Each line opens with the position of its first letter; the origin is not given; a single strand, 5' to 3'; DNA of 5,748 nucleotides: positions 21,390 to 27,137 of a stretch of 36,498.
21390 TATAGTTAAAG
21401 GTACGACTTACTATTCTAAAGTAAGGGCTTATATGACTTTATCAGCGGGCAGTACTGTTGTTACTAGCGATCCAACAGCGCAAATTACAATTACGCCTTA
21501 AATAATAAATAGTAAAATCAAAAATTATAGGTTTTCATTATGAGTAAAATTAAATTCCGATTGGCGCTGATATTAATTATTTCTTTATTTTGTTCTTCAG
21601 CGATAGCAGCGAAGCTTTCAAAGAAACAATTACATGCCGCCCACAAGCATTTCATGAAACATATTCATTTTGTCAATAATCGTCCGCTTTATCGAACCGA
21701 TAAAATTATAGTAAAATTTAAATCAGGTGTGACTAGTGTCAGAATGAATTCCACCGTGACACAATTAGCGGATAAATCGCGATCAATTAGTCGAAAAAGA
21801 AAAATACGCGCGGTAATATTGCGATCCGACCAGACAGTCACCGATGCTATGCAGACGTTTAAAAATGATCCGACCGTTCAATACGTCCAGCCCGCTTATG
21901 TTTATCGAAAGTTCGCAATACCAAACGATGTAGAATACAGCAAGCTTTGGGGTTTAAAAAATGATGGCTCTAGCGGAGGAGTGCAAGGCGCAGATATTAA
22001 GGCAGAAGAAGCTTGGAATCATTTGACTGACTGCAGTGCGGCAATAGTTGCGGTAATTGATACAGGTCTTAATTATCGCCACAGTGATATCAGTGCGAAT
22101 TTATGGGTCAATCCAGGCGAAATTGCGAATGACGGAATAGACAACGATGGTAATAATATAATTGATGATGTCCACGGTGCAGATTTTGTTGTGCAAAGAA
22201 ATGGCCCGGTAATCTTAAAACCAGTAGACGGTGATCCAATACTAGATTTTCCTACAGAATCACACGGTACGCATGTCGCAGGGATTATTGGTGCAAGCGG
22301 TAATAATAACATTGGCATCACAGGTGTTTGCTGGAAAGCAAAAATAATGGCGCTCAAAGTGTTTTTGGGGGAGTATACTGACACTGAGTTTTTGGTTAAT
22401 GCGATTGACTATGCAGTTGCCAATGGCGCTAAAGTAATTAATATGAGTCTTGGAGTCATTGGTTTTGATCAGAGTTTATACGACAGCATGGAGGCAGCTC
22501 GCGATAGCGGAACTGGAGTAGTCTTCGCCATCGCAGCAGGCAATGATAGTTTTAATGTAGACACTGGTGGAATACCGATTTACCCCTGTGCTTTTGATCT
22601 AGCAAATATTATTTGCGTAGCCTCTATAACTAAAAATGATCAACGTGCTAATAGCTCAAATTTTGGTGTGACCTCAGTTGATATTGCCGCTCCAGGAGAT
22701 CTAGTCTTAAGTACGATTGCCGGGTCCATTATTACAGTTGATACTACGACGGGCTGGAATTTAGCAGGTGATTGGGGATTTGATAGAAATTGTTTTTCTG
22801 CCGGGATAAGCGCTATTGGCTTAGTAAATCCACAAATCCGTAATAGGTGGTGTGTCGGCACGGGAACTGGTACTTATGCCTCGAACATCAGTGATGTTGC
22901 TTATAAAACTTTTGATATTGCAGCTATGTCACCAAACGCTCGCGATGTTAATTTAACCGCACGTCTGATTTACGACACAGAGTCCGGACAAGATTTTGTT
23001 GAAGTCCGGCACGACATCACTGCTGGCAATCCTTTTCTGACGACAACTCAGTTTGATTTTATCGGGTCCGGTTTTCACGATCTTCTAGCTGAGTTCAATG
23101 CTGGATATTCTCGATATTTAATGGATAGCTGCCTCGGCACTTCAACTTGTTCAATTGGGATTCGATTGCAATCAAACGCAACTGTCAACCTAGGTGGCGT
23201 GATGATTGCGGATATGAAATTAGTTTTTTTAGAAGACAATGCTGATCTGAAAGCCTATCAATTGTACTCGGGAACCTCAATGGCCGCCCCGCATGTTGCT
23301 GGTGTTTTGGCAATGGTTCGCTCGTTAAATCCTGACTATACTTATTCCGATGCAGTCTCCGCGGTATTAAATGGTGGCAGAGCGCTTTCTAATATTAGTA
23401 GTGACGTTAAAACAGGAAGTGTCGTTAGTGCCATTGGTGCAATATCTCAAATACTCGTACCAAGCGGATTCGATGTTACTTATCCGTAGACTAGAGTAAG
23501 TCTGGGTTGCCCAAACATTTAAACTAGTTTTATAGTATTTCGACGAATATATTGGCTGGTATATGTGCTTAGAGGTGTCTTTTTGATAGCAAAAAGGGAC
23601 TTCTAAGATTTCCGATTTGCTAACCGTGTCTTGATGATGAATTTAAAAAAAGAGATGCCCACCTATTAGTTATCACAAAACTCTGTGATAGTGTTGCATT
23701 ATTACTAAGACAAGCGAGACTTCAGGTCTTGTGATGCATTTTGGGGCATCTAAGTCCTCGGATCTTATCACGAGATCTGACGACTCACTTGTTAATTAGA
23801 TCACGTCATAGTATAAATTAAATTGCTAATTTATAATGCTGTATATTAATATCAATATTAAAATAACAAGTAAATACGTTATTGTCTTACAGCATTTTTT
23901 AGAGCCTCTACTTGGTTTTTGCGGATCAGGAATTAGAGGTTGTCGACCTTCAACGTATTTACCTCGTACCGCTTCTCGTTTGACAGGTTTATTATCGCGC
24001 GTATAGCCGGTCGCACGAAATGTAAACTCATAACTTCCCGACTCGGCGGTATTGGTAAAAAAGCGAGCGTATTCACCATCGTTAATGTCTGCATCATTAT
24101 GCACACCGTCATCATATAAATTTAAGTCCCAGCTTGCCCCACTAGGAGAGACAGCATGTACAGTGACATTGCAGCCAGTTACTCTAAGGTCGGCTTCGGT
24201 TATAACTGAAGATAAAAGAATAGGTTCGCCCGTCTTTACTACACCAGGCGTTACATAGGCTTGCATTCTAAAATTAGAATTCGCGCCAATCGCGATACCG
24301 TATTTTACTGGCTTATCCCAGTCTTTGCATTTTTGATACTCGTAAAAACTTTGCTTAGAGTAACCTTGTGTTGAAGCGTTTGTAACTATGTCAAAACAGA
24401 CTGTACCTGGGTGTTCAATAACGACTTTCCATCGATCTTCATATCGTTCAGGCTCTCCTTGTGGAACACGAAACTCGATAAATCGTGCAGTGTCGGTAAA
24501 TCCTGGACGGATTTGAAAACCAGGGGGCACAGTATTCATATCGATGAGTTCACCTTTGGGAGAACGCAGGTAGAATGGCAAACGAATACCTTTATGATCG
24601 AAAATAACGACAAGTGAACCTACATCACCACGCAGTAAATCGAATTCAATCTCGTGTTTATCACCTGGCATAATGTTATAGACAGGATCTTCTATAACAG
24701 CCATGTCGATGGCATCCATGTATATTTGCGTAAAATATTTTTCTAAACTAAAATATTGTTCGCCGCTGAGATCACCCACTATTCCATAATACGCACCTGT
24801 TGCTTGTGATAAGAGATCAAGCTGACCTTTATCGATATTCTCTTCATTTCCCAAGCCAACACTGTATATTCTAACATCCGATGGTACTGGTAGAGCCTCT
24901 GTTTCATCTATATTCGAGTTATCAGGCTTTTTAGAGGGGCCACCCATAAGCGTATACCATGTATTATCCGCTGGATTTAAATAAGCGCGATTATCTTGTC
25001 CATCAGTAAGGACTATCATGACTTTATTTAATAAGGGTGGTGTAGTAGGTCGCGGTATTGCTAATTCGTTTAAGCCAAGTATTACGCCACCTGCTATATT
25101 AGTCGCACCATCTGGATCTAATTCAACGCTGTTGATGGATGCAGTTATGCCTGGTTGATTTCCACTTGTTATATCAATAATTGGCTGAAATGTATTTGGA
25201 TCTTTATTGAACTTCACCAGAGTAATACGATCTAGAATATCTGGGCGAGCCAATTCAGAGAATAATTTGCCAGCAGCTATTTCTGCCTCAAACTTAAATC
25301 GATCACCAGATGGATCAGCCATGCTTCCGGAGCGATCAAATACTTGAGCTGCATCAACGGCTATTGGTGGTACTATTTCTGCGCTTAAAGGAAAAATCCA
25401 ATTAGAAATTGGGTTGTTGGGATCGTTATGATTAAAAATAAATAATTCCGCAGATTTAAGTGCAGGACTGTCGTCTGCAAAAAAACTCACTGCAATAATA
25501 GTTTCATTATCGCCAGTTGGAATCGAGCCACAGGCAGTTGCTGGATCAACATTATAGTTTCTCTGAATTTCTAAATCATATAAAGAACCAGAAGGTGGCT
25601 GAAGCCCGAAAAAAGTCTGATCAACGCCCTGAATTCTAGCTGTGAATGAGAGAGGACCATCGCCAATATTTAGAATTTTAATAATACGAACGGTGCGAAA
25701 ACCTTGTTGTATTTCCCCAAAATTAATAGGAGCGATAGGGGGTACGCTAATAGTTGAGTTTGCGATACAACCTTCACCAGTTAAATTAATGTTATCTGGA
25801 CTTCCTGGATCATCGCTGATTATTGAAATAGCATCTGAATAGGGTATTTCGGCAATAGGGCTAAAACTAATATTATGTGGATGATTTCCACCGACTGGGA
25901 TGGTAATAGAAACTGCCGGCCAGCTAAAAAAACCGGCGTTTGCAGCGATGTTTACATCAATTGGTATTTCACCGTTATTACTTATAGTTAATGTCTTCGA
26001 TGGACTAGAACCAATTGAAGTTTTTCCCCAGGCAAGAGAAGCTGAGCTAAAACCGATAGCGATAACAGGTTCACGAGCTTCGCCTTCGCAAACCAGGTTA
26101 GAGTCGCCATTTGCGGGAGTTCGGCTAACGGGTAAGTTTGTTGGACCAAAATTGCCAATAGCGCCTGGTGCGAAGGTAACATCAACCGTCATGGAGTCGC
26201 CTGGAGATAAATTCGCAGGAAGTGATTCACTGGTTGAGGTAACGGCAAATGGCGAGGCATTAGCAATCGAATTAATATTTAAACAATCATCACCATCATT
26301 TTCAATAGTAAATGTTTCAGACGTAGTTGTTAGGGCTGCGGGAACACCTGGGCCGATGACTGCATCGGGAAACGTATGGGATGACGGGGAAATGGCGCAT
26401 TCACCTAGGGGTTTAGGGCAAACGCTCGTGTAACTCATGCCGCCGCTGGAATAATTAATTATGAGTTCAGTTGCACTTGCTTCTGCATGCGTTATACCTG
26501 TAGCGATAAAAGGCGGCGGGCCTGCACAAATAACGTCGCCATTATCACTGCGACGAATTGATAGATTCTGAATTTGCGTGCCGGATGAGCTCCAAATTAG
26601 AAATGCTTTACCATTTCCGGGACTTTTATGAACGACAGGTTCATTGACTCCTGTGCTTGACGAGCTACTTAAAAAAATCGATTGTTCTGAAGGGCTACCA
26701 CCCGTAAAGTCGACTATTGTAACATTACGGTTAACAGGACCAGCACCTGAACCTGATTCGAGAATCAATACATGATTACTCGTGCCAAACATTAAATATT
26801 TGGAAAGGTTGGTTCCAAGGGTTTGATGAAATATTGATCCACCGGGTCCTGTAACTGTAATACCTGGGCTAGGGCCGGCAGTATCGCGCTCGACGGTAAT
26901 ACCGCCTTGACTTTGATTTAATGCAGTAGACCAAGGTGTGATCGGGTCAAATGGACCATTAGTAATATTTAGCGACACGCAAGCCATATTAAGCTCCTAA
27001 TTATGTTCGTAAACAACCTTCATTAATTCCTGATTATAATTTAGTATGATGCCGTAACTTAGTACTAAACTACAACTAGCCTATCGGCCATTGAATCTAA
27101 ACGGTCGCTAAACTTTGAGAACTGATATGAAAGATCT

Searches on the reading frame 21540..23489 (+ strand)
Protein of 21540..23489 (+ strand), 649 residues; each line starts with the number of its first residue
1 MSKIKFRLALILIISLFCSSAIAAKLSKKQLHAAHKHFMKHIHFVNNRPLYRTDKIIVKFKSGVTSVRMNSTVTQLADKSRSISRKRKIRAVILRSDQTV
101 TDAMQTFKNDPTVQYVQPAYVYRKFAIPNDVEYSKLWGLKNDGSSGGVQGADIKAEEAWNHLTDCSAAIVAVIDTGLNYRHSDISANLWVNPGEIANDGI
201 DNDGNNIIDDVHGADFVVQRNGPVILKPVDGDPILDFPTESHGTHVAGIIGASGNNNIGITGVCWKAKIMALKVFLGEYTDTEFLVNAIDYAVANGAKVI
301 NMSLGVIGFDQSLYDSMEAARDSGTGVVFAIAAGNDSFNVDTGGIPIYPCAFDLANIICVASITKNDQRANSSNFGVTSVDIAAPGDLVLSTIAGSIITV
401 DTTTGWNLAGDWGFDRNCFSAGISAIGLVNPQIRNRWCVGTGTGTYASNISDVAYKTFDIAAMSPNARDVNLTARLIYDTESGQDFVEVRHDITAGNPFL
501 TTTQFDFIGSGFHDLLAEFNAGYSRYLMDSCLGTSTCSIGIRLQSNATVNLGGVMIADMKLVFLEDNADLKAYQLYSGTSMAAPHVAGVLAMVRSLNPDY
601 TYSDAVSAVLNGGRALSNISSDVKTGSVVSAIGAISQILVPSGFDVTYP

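Call 50: search_protein_families(library=pfam, proteins=[window:21540-23489:+], max_evalue=0.0001)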
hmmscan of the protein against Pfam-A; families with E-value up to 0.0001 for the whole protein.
window:21540-23489:+ (649 aa): 2 families
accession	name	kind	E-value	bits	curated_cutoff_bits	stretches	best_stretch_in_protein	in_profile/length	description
PF00082.27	Peptidase_S8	-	2.2e-46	158.9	21.8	2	168-392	4-212/288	Subtilase family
PF22148.1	Fervidolysin_NPro-like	-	2.2e-06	28.4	21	1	48-118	12-80/81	Fervidolysin N-terminal prodomain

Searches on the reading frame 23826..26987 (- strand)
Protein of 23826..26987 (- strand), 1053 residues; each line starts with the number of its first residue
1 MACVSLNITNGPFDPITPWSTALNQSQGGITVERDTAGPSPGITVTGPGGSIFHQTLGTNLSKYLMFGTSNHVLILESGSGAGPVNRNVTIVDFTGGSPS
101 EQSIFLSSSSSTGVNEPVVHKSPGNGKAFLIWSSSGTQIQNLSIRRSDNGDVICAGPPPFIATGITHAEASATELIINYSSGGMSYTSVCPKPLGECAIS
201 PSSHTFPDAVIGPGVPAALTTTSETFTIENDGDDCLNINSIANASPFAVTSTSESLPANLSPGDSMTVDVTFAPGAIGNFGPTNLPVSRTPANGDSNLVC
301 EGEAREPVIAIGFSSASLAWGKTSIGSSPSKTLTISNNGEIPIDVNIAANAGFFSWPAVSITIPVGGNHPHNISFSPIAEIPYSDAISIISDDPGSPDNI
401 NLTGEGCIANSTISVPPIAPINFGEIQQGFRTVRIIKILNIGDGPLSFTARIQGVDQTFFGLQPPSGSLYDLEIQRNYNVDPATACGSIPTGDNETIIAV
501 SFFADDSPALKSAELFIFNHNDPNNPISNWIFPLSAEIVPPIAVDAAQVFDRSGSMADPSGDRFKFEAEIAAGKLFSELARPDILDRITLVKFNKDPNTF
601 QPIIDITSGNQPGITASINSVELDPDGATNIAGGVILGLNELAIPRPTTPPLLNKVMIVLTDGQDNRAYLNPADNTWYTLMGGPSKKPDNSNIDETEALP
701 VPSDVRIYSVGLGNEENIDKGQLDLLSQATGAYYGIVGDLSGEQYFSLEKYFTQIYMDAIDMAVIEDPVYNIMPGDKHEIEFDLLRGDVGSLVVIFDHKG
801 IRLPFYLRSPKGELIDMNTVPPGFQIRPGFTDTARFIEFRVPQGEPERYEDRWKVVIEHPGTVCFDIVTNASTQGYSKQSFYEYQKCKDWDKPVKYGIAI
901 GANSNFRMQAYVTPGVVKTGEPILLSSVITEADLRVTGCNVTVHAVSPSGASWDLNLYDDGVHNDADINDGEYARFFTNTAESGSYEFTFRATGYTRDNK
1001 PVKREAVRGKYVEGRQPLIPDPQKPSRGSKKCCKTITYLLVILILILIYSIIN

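Call 50: search_protein_families(library=pfam, proteins=[window:23826-26987:-], max_evalue=0.0001)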
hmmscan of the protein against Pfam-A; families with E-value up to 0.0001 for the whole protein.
window:23826-26987:- (1053 aa): 6 families
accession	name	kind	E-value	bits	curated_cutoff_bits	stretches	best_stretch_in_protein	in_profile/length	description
PF22544.2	HYDIN_VesB_CFA65-like_Ig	-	1.2e-15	58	25.5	2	219-280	18-78/100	HYDIN/CFA65/VesB-like, Ig-like domain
PF15780.11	ASH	-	1.7e-10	41.4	27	1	315-397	11-96/98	Abnormal spindle-like microcephaly-assoc'd, ASPM-SPD-2-Hydin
PF22073.2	Cep192_D4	-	1.1e-09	38.9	35.5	0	311-406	4-111/112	Cep192 domain 4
PF00092.34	VWA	-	5.1e-08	33.8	23.8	1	549-712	5-139/174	von Willebrand factor type A domain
PF24507.1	Ig_CFAP65_4th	-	5.9e-08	33.4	27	0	332-406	1-76/76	CFAP65, fourth Ig-like domain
PF13519.12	VWA_2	-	1.1e-07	32.9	27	1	549-664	4-107/107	von Willebrand factor type A domain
